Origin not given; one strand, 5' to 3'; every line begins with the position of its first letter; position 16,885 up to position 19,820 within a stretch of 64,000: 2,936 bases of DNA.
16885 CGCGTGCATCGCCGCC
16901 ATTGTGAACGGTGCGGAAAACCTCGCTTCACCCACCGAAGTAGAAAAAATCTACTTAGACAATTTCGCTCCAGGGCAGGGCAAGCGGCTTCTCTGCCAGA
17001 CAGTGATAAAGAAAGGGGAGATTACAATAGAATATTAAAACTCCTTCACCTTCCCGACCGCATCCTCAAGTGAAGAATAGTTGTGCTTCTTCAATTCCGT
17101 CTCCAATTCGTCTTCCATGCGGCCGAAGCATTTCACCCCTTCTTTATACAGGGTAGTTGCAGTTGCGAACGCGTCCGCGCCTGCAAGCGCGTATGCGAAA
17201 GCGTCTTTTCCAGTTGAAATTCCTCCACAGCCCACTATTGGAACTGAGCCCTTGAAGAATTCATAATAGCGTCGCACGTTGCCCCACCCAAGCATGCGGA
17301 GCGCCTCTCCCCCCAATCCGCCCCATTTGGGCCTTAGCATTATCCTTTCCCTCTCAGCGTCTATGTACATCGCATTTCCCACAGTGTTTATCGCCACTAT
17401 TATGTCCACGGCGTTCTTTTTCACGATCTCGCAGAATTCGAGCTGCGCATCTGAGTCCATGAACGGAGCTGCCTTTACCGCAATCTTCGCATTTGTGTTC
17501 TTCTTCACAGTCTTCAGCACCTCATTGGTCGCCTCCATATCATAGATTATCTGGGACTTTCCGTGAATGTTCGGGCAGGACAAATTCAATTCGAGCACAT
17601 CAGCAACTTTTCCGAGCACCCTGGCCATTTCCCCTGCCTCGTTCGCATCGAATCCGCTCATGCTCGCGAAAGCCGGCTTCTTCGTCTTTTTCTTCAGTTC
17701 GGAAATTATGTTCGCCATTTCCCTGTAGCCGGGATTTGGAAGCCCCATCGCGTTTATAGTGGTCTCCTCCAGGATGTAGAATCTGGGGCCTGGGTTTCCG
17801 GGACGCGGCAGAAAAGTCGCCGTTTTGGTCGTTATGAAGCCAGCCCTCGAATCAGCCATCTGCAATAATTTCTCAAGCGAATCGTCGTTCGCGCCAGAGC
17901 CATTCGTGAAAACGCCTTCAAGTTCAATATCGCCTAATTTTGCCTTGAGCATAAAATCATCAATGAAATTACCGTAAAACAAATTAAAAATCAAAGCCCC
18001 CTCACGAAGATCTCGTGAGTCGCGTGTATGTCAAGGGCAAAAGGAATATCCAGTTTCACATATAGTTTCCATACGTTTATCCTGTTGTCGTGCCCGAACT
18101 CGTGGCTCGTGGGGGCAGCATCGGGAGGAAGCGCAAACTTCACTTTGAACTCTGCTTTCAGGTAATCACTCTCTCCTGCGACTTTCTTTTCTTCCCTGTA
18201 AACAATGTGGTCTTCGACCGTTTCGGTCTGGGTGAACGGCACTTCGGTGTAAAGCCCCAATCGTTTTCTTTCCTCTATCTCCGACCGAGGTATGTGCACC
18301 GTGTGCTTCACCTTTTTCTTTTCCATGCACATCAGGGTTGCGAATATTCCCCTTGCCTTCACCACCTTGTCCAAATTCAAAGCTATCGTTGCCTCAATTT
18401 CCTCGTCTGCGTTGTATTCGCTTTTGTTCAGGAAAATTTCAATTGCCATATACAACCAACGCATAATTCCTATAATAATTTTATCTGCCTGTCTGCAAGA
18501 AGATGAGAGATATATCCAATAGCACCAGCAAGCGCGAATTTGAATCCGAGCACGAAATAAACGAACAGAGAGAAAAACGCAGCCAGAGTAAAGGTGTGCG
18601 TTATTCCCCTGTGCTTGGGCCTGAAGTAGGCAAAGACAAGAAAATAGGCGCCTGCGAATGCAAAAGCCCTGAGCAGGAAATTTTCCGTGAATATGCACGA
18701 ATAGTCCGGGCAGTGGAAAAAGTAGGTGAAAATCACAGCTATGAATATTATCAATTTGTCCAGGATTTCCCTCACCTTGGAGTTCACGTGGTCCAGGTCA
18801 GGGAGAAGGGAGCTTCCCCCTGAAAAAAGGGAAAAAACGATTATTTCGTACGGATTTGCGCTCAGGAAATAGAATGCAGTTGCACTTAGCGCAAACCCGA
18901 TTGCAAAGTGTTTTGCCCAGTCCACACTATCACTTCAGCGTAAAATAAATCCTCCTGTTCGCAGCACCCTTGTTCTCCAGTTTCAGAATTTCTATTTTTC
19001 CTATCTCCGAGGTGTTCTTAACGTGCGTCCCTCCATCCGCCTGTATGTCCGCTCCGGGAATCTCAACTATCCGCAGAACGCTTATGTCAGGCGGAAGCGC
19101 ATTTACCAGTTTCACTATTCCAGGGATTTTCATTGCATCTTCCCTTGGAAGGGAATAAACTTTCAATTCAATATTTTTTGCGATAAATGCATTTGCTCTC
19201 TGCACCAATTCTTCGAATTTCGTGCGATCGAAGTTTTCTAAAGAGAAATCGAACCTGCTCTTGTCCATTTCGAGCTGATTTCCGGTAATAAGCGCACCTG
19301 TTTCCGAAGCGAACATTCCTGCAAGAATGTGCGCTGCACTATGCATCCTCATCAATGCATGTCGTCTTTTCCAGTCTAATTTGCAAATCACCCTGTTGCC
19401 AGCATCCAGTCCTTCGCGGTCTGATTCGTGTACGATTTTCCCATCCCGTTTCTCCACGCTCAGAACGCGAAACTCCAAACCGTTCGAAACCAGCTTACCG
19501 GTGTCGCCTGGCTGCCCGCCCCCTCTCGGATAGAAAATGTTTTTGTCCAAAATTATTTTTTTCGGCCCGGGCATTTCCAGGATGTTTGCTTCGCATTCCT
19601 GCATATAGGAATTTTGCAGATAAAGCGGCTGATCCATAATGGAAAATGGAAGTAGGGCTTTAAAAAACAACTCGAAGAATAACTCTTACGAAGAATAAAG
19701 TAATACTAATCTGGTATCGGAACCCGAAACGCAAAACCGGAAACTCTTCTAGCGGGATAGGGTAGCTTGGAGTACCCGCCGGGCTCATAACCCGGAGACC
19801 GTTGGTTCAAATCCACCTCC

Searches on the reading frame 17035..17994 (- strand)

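Call 50: search_protein_families(library=pfam, proteins=[window:17035-17994:-], max_evalue=0.001)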
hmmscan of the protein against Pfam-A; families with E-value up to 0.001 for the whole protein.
window:17035-17994:- (319 aa): 1 family
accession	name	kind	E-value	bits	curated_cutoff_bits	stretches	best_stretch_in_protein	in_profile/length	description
PF01180.27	DHO_dh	-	1e-63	215.7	27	1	15-301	1-291/291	Dihydroorotate dehydrogenase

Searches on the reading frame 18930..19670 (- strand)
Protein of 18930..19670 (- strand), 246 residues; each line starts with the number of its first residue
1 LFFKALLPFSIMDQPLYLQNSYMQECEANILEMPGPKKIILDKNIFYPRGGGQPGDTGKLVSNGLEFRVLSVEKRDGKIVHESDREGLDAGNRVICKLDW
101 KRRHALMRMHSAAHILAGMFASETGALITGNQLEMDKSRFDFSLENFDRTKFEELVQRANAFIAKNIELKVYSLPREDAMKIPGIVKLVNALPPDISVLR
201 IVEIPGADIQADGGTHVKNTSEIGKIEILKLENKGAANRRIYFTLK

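Call 50: search_protein_families(library=pfam, proteins=[window:18930-19670:-], max_evalue=0.001)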
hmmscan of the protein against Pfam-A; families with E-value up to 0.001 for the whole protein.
window:18930-19670:- (246 aa): 2 families
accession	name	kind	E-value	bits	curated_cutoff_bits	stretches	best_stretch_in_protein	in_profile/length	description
PF07973.19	tRNA_SAD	-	1.6e-14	54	24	1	199-242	1-44/44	Threonyl and Alanyl tRNA synthetase second additional domain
PF01411.24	tRNA-synt_2c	-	1.2e-12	47.6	30.3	1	37-102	485-552/552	tRNA synthetases class II (A)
